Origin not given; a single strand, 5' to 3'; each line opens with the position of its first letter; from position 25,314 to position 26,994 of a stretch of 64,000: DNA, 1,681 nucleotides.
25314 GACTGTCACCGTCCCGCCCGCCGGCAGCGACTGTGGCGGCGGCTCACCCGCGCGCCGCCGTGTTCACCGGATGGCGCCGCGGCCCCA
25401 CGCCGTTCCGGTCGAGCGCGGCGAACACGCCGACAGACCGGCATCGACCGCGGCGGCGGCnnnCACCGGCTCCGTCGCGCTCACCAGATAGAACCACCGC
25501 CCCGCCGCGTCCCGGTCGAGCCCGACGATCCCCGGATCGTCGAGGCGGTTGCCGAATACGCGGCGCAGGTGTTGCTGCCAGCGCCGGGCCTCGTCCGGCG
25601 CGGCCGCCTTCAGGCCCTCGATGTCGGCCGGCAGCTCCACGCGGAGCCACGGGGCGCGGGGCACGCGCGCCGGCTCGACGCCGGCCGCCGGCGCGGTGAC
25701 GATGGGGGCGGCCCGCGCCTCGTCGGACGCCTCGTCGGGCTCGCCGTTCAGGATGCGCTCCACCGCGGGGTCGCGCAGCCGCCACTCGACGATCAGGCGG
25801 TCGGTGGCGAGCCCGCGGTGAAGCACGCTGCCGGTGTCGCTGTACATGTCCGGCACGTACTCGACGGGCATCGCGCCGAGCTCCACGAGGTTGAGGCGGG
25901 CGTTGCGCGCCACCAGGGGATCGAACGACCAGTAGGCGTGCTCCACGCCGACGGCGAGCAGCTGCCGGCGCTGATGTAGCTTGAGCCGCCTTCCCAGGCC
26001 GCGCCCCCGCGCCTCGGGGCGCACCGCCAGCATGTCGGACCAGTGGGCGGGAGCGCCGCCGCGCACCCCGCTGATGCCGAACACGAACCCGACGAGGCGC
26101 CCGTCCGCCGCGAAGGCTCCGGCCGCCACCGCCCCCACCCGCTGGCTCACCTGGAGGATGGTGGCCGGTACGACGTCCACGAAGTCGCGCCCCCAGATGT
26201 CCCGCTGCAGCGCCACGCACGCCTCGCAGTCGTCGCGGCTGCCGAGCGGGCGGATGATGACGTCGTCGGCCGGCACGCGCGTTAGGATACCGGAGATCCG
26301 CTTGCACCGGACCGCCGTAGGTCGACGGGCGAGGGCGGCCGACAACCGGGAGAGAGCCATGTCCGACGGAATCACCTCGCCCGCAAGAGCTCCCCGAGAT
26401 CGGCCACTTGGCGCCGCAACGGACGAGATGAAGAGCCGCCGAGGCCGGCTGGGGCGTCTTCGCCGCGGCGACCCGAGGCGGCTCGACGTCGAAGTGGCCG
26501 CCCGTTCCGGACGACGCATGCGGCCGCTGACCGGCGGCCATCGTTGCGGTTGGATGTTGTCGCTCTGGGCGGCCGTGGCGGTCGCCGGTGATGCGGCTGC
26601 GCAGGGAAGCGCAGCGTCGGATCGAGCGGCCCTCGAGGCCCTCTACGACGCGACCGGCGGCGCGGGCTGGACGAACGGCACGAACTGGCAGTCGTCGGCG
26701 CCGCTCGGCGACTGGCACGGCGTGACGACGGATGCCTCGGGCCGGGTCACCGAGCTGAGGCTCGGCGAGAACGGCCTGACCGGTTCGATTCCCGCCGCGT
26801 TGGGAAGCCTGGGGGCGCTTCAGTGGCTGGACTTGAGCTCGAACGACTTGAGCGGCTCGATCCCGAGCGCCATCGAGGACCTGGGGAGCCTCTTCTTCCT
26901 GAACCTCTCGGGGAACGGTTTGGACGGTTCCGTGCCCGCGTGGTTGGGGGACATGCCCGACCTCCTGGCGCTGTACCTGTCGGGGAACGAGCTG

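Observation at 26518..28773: Plant-type LRR array fused to a metzincin protease, an Ig-like domain and a triple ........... motif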

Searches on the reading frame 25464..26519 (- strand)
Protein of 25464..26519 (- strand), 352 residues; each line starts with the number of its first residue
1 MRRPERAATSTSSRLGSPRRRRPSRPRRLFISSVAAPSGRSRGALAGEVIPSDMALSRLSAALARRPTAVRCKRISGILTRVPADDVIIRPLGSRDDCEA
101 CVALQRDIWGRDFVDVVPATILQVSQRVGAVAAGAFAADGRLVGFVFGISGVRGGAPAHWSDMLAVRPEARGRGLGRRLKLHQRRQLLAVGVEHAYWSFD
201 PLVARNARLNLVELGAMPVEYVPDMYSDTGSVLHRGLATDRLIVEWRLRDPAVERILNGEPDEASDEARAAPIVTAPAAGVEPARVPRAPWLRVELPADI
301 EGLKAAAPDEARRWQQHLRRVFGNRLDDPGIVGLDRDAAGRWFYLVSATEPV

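Call 20: search_protein_families(library=pfam, proteins=[window:25464-26519:-], max_evalue=0.001)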
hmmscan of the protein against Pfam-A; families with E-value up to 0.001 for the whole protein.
window:25464-26519:- (352 aa): 2 families
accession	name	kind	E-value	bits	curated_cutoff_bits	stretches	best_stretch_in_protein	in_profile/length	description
PF13508.13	Acetyltransf_7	-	2.8e-05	24.9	27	1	138-179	10-49/84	Acetyltransferase (GNAT) domain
PF00583.31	Acetyltransf_1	-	0.00016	22.4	20.7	1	137-197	39-98/116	Acetyltransferase (GNAT) family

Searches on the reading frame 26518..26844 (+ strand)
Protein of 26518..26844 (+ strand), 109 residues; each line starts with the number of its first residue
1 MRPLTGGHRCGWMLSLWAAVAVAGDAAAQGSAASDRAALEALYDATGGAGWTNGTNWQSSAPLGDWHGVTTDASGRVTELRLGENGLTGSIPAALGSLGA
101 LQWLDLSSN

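Call 7: search_protein_families(library=pfam, proteins=[window:26518-26844:+], max_evalue=10)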
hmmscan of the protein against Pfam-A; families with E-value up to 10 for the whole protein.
seq(109 aa): 3 families
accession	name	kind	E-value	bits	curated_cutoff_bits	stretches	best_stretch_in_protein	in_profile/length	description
PF13855.12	LRR_8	-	0.00042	20.5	27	1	77-109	27-59/61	Leucine rich repeat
PF00560.39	LRR_1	-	0.0015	18.7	20.6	1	77-98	2-23/23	Leucine Rich Repeat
PF12799.13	LRR_4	-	0.17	12.7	27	1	77-109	3-33/44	Leucine Rich repeats (2 copies)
